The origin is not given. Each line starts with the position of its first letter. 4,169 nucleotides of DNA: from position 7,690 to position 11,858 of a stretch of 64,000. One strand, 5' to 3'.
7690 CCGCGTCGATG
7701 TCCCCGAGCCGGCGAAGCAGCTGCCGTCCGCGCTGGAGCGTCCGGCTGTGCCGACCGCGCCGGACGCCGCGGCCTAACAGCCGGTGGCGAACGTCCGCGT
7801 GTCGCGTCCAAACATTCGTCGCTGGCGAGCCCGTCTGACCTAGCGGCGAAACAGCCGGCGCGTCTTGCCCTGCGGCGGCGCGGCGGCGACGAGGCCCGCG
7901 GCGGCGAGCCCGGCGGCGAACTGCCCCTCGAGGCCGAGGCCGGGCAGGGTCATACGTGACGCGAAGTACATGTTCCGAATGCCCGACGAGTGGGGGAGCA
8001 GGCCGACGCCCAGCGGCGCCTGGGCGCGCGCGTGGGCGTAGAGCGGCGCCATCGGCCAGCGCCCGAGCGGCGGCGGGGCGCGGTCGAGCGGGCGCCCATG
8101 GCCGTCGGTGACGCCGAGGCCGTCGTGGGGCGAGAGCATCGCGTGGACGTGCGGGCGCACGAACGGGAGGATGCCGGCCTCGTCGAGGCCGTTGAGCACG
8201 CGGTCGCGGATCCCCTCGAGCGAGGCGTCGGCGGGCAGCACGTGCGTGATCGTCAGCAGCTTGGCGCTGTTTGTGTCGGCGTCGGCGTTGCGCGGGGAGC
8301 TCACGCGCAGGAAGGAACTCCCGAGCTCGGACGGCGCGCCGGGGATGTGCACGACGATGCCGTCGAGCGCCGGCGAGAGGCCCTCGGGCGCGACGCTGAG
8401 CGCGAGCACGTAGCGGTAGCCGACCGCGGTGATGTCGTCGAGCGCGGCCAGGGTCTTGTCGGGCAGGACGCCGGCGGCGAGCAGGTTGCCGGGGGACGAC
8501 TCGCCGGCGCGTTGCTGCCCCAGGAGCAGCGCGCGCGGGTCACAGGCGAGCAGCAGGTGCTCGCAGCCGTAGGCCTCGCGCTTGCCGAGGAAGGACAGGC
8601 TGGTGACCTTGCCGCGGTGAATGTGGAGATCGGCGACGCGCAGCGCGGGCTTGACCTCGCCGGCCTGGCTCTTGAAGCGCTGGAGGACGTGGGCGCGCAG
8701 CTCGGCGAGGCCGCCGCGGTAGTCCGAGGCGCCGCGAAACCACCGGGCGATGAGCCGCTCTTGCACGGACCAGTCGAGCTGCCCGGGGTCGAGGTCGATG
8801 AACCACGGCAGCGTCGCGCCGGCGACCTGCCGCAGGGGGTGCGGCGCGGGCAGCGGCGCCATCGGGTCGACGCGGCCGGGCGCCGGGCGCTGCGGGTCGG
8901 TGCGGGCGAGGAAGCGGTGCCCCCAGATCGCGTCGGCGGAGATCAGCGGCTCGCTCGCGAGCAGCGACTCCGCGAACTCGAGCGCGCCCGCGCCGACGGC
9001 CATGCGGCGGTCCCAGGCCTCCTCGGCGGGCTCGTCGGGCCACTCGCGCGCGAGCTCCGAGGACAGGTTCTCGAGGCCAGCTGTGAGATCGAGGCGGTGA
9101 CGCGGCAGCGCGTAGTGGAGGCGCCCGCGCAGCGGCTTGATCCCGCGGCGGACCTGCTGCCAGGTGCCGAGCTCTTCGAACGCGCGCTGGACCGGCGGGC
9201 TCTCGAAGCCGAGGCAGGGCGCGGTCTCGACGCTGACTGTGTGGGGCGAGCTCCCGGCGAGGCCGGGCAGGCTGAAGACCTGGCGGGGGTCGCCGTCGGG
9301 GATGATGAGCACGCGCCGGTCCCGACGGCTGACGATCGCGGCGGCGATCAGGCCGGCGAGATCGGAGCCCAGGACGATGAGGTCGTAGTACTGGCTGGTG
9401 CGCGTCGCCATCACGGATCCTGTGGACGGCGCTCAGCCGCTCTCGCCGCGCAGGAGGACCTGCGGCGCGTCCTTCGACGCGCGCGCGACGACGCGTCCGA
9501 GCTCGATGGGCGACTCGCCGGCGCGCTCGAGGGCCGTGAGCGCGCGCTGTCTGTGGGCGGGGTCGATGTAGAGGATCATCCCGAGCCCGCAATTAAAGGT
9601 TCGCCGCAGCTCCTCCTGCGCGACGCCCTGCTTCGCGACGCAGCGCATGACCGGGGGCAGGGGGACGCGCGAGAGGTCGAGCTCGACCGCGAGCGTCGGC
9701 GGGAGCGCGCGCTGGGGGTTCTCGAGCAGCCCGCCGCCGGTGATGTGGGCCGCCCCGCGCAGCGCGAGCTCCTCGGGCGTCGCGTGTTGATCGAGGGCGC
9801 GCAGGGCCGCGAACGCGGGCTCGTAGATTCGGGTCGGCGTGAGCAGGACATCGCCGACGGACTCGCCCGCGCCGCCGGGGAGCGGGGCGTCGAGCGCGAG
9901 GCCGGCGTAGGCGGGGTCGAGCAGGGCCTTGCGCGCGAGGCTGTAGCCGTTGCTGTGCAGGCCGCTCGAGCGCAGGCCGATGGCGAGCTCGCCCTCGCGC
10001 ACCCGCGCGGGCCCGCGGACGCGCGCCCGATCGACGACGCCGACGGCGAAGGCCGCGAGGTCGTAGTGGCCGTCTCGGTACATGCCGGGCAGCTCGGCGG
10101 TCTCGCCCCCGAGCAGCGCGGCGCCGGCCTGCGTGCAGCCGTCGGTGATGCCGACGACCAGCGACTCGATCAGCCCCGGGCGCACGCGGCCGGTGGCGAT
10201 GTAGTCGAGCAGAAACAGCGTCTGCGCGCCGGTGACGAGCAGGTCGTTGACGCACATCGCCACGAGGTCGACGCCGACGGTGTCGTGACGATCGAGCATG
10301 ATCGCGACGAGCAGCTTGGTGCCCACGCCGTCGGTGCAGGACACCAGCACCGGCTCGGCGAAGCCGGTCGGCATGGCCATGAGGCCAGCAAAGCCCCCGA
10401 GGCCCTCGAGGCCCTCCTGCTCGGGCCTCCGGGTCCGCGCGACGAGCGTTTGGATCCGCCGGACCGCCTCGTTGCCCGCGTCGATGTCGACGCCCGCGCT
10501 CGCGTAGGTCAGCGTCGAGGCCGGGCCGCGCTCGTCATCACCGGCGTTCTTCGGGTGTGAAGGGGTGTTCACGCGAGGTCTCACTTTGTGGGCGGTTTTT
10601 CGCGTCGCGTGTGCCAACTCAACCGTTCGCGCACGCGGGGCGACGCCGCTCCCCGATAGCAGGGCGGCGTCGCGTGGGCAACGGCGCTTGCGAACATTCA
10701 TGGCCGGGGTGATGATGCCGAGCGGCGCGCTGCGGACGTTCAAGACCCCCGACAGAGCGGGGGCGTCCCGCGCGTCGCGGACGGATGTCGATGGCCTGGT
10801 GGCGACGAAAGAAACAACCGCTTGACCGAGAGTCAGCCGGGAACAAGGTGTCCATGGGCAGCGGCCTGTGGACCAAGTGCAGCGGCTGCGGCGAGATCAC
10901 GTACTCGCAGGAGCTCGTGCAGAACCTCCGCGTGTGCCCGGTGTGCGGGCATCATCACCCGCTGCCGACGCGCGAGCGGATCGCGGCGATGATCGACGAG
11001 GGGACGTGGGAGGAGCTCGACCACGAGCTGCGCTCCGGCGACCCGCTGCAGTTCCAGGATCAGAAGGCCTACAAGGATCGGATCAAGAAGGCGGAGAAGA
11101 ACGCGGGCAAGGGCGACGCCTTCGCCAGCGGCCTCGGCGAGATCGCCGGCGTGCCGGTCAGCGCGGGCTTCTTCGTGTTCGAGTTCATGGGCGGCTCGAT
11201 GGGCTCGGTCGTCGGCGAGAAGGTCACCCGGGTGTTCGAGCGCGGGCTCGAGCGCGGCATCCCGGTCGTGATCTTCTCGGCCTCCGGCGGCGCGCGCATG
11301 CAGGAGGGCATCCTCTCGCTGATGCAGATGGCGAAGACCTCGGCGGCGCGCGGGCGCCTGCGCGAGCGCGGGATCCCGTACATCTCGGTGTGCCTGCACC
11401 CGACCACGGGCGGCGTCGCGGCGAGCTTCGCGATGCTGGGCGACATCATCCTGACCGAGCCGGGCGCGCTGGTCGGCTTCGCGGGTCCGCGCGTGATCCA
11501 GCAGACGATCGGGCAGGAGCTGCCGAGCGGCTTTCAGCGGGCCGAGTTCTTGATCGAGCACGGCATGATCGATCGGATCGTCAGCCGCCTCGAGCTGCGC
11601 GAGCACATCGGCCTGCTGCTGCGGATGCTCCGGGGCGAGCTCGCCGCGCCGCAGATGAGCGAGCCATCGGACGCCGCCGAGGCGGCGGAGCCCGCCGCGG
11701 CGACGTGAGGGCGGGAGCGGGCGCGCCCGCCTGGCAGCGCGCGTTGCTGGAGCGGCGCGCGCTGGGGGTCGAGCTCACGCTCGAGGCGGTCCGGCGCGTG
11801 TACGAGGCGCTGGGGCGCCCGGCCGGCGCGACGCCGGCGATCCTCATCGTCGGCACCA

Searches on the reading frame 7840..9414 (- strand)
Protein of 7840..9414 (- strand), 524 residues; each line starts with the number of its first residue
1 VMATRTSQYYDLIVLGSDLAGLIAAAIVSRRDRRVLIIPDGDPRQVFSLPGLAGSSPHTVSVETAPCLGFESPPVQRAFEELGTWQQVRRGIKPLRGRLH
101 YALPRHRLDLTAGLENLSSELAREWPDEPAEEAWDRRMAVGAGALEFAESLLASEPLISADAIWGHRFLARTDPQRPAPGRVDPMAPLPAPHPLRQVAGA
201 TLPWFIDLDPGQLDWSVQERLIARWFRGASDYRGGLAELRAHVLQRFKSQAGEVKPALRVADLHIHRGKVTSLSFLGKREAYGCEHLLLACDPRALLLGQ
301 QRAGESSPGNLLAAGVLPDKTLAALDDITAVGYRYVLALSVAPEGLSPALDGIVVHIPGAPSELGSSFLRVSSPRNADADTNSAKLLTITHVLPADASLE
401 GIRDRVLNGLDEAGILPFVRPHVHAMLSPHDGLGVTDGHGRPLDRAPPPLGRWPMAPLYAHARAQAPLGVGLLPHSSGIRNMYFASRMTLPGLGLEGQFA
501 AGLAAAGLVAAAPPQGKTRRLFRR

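Call 6: search_protein_families(library=pfam, proteins=[window:7840-9414:-], max_evalue=0.00001)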
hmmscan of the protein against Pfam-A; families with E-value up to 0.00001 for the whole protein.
window:7840-9414:- (524 aa): 0 families

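Call 25: search_protein_families(library=pfam, proteins=[window:7840-9414:-], max_evalue=0.001)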
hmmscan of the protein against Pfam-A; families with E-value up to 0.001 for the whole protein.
window:7840-9414:- (524 aa): 0 families

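Call 68: search_protein_families(library=ncbifam, proteins=[window:7840-9414:-], max_evalue=0.001)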
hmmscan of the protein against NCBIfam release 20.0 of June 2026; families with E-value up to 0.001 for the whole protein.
window:7840-9414:- (524 aa): 0 families

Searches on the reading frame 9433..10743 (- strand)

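Call 6: search_protein_families(library=pfam, proteins=[window:9433-10743:-], max_evalue=0.00001)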
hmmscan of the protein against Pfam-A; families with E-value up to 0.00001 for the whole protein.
window:9433-10743:- (436 aa): 2 families
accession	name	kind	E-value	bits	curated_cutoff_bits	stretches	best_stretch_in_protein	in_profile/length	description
PF00586.29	AIRS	-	2.2e-20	73.6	24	1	132-237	14-112/112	AIR synthase related protein, N-terminal domain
PF02769.27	AIRS_C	-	2.4e-18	67.2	23.1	1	249-422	1-149/156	AIR synthase related protein, C-terminal domain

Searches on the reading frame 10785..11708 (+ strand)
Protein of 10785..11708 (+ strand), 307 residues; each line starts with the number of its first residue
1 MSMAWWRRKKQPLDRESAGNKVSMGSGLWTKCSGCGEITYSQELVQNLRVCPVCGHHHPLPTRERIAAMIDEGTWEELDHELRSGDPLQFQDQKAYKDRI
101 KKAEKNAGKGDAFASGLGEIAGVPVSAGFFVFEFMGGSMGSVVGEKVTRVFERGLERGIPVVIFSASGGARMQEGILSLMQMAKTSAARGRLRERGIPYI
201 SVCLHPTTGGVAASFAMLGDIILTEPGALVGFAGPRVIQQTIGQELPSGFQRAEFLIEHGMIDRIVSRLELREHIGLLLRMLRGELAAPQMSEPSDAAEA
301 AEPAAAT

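Call 6: search_protein_families(library=pfam, proteins=[window:10785-11708:+], max_evalue=0.00001)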
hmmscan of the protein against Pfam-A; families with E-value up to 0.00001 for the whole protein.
window:10785-11708:+ (307 aa): 2 families
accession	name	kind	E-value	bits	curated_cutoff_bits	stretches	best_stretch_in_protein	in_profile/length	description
PF01039.27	Carboxyl_trans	-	3.5e-20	72.5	22.3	1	92-246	27-181/493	Carboxyl transferase domain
PF17848.7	Zn_ribbon_ACC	-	3e-09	37.4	24.5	1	29-54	1-26/26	Acetyl-CoA carboxylase zinc finger domain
